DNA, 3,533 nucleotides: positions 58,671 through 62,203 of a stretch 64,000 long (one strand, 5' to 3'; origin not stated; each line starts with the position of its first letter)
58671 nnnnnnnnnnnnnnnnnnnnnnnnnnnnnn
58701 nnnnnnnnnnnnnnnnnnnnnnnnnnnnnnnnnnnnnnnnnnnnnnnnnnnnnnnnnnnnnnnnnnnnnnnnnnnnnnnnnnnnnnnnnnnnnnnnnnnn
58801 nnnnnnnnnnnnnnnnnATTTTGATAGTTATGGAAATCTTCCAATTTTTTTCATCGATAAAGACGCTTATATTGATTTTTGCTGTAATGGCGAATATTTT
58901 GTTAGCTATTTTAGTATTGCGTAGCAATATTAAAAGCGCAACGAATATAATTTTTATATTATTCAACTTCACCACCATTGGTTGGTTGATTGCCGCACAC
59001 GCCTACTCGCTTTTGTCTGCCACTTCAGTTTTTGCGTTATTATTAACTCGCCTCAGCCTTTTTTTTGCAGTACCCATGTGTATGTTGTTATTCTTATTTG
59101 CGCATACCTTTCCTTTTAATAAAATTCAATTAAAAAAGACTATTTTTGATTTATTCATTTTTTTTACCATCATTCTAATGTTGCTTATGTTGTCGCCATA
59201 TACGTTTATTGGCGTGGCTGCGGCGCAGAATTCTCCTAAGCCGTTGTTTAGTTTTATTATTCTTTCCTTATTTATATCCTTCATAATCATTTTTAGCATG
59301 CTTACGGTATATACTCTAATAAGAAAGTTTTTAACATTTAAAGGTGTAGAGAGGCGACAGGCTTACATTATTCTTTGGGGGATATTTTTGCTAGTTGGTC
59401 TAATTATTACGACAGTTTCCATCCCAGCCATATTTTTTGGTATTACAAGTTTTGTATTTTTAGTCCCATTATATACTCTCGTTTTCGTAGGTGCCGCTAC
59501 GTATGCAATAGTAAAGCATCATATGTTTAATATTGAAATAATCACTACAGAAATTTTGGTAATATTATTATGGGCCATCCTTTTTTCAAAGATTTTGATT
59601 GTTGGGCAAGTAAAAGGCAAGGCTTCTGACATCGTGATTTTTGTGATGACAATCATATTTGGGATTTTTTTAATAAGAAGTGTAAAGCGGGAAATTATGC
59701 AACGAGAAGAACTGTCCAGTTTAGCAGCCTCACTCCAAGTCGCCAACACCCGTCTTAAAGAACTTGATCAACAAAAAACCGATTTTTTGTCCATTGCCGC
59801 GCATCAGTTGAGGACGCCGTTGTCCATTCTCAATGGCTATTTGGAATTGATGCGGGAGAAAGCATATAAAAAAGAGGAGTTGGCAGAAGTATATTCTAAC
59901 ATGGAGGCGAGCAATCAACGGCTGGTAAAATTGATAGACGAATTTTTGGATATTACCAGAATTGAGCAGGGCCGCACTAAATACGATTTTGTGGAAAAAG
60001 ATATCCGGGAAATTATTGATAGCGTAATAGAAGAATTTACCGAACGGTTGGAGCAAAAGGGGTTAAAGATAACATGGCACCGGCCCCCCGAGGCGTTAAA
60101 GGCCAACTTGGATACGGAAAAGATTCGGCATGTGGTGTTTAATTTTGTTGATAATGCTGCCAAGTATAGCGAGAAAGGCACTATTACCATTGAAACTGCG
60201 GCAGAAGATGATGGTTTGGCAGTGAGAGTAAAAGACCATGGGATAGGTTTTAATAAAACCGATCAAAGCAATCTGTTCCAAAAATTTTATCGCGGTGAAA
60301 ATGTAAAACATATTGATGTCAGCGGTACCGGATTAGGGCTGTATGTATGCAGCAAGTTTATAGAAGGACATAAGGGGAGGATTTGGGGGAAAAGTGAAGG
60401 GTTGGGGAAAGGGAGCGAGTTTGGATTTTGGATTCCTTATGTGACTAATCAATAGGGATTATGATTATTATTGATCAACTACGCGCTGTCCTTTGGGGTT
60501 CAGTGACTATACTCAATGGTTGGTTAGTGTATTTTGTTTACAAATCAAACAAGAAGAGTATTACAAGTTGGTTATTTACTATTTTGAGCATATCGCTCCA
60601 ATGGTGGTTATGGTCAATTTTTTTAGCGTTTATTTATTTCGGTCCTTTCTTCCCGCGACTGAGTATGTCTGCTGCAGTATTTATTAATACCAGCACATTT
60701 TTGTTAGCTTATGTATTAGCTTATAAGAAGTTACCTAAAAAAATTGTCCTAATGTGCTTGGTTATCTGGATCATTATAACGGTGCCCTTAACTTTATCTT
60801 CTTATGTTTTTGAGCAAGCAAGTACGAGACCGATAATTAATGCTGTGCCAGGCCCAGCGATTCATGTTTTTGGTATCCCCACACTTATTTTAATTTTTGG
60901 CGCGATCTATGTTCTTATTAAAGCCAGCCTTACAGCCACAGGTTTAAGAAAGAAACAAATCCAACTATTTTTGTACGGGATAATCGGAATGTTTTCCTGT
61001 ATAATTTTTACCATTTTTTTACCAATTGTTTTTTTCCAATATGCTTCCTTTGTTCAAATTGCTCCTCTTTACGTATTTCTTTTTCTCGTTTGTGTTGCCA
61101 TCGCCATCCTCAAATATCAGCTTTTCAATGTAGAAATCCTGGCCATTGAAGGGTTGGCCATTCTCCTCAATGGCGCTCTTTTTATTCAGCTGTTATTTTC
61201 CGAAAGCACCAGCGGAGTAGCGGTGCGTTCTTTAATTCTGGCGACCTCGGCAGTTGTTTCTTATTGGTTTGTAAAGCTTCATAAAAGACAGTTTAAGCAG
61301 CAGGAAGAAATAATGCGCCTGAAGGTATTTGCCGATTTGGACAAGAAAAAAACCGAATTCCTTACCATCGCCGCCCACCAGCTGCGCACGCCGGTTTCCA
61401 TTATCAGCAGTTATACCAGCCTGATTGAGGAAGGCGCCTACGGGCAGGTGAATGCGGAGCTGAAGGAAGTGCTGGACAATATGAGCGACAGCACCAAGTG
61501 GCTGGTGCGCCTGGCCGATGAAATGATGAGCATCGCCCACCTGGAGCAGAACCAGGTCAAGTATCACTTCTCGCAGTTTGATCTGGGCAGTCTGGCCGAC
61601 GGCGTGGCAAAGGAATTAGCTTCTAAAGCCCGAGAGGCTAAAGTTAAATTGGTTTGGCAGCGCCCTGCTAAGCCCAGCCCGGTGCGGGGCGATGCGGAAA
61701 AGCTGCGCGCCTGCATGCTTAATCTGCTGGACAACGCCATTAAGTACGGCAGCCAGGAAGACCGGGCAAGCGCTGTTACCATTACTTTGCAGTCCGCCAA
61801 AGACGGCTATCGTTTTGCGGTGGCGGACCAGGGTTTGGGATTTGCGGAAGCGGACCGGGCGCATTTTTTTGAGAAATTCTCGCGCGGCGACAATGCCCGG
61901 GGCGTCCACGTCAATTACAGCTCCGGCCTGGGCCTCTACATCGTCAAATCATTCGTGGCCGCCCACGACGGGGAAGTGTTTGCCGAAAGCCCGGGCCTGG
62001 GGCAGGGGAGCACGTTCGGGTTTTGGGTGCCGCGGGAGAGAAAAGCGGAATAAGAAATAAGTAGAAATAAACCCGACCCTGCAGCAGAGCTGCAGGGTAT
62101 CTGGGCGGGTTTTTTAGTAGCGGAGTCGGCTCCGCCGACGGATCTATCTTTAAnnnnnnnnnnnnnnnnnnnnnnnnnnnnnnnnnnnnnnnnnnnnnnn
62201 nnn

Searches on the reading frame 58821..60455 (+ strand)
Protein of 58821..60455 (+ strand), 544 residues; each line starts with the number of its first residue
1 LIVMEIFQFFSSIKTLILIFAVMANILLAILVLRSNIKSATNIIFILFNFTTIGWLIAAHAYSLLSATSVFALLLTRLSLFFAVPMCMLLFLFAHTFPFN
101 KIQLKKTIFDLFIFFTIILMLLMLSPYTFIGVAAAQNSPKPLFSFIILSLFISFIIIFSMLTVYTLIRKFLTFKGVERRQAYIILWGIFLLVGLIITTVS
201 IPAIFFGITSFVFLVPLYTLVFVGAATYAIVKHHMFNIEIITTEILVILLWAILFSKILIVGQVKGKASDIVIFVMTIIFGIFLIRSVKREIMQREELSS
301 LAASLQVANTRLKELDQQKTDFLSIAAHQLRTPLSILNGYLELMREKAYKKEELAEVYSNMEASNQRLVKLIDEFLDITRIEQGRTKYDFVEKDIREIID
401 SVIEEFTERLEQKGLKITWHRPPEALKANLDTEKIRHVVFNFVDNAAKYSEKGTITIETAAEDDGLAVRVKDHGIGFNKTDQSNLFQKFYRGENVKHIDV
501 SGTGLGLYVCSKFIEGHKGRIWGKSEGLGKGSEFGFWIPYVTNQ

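Call 89: search_protein_families(library=pfam, proteins=[window:58821-60455:+], max_evalue=0.0001)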
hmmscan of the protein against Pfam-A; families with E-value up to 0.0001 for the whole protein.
window:58821-60455:+ (544 aa): 3 families
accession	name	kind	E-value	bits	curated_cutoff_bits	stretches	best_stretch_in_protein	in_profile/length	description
PF02518.31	HATPase_c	-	2.1e-24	86.5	26.4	1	431-540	2-109/111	Histidine kinase-, DNA gyrase B-, and HSP90-like ATPase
PF00512.31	HisKA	-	7.9e-16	58.3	26.9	1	318-384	1-66/66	His Kinase A (phospho-acceptor) domain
PF16927.11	HisKA_7TM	-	5.2e-05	23.6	28.6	1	17-238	1-222/224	N-terminal 7TM region of histidine kinase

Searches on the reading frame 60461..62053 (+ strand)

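Call 89: search_protein_families(library=pfam, proteins=[window:60461-62053:+], max_evalue=0.0001)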
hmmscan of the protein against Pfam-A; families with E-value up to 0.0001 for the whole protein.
window:60461-62053:+ (530 aa): 4 families
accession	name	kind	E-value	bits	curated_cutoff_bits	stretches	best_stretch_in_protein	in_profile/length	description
PF02518.31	HATPase_c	-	1.1e-20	74.5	26.4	1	410-526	1-110/111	Histidine kinase-, DNA gyrase B-, and HSP90-like ATPase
PF00512.31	HisKA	-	2.9e-11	43.7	26.9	1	297-363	2-65/66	His Kinase A (phospho-acceptor) domain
PF16927.11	HisKA_7TM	-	4.9e-07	30.3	28.6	1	16-224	6-222/224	N-terminal 7TM region of histidine kinase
PF13581.12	HATPase_c_2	-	6.9e-07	29.8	27.4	1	412-500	29-110/127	Histidine kinase-like ATPase domain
